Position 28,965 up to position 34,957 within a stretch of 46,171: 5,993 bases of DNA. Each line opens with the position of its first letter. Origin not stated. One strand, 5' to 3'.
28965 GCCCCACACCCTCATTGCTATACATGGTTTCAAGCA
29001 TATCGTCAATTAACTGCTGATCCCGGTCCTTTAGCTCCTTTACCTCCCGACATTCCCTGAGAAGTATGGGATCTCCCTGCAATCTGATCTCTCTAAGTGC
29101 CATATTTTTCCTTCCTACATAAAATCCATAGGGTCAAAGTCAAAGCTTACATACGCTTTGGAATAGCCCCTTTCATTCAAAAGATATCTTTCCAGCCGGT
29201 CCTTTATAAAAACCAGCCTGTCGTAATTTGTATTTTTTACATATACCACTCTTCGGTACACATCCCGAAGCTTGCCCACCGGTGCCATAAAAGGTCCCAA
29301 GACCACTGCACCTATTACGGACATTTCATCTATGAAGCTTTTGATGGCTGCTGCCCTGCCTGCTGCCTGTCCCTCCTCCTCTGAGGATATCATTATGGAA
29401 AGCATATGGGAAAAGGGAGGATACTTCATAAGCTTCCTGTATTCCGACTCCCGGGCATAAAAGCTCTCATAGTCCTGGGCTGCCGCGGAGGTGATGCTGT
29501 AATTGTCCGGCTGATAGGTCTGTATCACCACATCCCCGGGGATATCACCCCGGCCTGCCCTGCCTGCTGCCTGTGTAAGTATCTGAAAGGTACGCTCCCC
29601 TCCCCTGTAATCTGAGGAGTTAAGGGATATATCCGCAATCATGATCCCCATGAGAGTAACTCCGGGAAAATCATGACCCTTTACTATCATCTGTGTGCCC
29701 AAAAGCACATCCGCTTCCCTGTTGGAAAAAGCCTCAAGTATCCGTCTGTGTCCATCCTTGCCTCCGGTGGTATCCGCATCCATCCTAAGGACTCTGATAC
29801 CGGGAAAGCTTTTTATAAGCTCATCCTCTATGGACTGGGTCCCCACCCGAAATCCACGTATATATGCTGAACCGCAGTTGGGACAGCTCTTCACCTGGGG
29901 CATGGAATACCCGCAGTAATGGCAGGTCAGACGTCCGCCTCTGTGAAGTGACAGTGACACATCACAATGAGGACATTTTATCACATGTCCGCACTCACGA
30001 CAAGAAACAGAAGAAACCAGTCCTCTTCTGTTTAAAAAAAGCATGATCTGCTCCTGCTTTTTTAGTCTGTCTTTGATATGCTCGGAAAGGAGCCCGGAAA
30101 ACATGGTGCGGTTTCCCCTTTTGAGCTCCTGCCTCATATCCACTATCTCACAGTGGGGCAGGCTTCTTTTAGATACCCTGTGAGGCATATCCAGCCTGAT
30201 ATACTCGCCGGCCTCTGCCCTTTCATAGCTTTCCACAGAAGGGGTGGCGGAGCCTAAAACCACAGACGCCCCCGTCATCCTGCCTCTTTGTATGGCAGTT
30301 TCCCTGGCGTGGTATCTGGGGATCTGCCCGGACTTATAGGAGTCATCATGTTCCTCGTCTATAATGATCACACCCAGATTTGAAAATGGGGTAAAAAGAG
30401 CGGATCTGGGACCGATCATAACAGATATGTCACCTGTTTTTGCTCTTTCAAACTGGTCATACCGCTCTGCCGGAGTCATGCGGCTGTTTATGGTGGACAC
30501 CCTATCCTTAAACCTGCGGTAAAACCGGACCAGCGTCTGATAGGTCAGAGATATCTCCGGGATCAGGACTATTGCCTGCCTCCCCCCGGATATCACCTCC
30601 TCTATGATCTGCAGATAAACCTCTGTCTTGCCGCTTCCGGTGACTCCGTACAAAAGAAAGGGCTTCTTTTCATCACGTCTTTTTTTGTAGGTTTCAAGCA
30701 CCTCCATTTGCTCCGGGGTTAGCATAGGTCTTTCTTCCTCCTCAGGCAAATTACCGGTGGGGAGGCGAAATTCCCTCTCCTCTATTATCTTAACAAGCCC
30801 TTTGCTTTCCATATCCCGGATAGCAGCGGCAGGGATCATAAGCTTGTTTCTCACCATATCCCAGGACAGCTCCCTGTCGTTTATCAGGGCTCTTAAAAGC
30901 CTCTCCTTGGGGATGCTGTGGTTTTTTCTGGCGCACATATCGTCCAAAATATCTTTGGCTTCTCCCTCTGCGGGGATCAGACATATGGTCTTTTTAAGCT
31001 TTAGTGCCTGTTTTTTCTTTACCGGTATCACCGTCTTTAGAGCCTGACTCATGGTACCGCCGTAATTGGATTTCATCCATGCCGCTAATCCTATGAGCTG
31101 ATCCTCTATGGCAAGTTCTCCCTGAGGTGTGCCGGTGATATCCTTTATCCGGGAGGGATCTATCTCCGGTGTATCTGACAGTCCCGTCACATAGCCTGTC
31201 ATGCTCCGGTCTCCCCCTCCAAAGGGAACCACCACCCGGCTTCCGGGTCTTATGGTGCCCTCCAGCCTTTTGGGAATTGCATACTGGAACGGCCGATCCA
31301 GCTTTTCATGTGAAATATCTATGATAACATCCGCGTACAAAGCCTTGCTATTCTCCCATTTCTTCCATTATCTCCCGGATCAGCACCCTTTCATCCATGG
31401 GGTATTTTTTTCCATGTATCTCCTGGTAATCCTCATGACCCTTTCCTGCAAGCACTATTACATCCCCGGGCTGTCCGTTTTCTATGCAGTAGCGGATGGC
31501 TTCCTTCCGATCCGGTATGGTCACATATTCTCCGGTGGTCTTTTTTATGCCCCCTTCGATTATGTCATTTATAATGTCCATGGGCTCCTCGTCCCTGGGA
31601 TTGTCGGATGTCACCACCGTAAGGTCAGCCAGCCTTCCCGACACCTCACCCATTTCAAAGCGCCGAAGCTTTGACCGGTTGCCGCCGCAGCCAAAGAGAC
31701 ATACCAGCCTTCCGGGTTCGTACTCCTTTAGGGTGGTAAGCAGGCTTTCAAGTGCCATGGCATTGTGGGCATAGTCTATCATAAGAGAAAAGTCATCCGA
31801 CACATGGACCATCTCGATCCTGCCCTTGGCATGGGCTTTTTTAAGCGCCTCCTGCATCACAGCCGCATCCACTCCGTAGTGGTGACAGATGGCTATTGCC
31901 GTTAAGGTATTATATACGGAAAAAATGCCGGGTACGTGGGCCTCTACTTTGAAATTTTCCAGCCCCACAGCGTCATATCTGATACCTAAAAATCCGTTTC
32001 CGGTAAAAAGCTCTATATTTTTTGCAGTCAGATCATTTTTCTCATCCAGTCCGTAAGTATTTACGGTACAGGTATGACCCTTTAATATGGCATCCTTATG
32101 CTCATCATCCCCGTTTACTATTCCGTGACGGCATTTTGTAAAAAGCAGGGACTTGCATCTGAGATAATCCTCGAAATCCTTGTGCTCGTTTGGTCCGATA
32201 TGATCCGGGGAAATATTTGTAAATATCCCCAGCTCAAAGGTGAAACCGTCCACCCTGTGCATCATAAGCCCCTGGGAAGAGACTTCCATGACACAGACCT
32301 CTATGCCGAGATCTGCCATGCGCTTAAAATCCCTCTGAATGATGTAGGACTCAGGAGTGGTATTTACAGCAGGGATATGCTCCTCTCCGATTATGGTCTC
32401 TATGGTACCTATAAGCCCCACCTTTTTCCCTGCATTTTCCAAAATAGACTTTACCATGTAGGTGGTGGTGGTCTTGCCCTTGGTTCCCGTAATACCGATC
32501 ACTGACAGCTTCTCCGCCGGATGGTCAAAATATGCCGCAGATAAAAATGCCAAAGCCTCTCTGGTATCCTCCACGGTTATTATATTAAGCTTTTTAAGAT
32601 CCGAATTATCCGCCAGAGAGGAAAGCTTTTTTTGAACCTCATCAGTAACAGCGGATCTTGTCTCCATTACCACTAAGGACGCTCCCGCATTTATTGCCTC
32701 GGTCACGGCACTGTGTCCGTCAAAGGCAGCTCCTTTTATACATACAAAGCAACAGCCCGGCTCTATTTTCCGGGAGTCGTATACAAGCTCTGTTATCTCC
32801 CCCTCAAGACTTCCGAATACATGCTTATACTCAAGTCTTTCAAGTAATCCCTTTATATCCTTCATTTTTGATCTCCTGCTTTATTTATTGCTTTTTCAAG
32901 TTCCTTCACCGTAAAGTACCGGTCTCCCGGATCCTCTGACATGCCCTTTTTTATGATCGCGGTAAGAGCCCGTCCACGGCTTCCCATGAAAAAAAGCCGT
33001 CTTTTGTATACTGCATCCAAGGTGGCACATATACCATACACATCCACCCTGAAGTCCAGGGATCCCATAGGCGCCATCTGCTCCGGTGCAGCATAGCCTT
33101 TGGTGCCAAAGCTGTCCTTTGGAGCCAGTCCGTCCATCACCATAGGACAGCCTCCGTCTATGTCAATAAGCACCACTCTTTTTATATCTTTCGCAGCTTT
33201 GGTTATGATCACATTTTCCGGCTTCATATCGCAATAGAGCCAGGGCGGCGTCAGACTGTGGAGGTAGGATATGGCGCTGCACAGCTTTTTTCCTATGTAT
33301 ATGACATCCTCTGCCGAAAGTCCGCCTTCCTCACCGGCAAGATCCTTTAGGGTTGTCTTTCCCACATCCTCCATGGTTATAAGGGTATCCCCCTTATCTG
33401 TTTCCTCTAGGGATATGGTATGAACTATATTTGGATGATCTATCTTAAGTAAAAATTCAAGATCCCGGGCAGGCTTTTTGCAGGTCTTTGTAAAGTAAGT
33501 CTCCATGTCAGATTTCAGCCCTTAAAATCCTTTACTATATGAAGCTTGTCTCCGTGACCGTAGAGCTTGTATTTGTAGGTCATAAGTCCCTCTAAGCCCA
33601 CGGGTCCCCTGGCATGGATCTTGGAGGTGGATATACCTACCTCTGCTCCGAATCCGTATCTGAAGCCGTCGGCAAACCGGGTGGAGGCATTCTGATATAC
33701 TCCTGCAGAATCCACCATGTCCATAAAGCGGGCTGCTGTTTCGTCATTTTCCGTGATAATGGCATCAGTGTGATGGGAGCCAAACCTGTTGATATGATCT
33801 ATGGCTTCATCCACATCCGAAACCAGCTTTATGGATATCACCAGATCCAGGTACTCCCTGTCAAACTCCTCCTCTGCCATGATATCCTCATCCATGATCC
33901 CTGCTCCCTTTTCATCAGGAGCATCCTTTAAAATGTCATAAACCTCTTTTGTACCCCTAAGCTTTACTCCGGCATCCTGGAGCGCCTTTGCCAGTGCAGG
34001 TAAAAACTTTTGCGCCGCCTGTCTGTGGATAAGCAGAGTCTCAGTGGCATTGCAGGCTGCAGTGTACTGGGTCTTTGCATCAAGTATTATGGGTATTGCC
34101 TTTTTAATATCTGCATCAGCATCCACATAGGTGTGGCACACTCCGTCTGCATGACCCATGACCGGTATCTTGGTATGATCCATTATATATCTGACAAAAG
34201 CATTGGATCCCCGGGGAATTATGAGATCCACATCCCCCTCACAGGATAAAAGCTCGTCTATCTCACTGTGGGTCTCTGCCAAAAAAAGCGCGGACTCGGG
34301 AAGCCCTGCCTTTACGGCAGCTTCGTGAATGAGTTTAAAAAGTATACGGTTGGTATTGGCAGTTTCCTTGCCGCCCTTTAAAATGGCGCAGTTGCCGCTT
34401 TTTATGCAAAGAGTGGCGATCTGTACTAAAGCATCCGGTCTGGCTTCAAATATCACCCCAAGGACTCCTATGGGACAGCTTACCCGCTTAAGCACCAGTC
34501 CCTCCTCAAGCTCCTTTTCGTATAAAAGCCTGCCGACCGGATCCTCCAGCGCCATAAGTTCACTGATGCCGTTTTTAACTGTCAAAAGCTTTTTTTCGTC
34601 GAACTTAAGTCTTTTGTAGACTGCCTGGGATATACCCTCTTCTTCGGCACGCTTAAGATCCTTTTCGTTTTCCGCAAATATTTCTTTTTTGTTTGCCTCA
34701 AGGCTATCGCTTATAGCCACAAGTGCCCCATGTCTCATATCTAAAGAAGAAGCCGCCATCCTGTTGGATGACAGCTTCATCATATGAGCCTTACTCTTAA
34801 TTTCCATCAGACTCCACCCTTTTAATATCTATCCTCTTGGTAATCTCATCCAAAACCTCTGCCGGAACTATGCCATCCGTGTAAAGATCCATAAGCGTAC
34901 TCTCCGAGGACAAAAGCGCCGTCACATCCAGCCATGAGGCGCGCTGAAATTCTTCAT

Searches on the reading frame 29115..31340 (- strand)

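Call 10: search_protein_families(library=pfam, proteins=[window:29115-31340:-], max_evalue=0.00001)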
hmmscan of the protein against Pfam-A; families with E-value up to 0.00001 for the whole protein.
window:29115-31340:- (741 aa): 6 families
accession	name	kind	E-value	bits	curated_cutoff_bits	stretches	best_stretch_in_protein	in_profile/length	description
PF17764.6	PriA_3primeBD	-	2.4e-22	79.1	22.7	1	4-106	1-96/96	3'DNA-binding domain (3'BD)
PF00270.35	DEAD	-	3.3e-17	63.1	26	1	208-373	1-165/167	DEAD/DEAH box helicase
PF04851.21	ResIII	-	3.4e-14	53.5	22.5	1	207-367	4-162/164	Type III restriction enzyme, res subunit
PF18074.6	PriA_C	-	1.3e-11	45.6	26.9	1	642-737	1-95/95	Primosomal protein N C-terminal domain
PF00271.37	Helicase_C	-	1.5e-11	44.9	23.5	1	504-597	28-108/110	Helicase conserved C-terminal domain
PF18319.7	Zn_ribbon_PriA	-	1.5e-09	38.1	26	1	456-481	1-27/27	PriA DNA helicase Cys-rich region (CRR) domain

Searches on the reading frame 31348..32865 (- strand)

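Call 10: search_protein_families(library=pfam, proteins=[window:31348-32865:-], max_evalue=0.00001)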
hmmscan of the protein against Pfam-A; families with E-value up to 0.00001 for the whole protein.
window:31348-32865:- (505 aa): 3 families
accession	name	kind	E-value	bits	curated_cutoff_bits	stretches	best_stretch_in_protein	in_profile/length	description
PF08245.18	Mur_ligase_M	-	1.6e-45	156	24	1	125-326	1-199/200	Mur ligase middle domain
PF02875.26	Mur_ligase_C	-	8.6e-32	111.1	28.4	1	348-476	1-127/127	Mur ligase, glutamate ligase domain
PF01225.30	Mur_ligase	-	1.6e-10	41.7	21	1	23-112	1-94/95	Mur ligase family, catalytic domain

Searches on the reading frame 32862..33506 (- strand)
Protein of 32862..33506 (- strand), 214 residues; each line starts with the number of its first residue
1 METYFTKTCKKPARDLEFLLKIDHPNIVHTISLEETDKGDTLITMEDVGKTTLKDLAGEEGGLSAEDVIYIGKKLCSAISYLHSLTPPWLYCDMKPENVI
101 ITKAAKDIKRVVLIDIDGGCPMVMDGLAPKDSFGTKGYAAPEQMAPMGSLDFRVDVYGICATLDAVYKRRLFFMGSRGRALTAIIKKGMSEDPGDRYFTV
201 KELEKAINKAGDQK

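Call 10: search_protein_families(library=pfam, proteins=[window:32862-33506:-], max_evalue=0.00001)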
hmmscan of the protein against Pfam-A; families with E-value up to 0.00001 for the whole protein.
window:32862-33506:- (214 aa): 1 family
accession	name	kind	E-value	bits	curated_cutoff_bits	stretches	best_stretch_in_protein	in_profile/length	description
PF00069.31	Pkinase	-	9.8e-20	71.5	31.7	1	10-185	43-209/263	Protein kinase domain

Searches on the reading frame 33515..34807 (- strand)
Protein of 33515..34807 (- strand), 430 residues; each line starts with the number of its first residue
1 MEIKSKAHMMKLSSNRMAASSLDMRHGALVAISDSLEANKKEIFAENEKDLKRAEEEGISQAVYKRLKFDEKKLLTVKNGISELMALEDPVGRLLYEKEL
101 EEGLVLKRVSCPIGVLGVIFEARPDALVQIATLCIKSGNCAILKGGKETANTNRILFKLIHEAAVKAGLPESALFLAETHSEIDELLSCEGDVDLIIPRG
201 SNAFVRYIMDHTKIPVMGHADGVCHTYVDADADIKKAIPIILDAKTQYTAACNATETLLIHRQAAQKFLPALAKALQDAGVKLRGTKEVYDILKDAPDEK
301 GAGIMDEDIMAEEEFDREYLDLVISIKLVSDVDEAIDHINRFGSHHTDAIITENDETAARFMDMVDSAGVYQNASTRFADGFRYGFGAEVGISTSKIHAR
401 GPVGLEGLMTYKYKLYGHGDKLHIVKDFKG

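Call 11: search_protein_families(library=pfam, proteins=[window:33515-34807:-], max_evalue=0.00001)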
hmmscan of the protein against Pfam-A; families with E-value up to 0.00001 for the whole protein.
window:33515-34807:- (430 aa): 1 family
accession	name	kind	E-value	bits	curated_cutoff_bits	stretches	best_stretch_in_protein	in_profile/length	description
PF00171.27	Aldedh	-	7.8e-21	74.6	23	1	112-279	126-296/461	Aldehyde dehydrogenase family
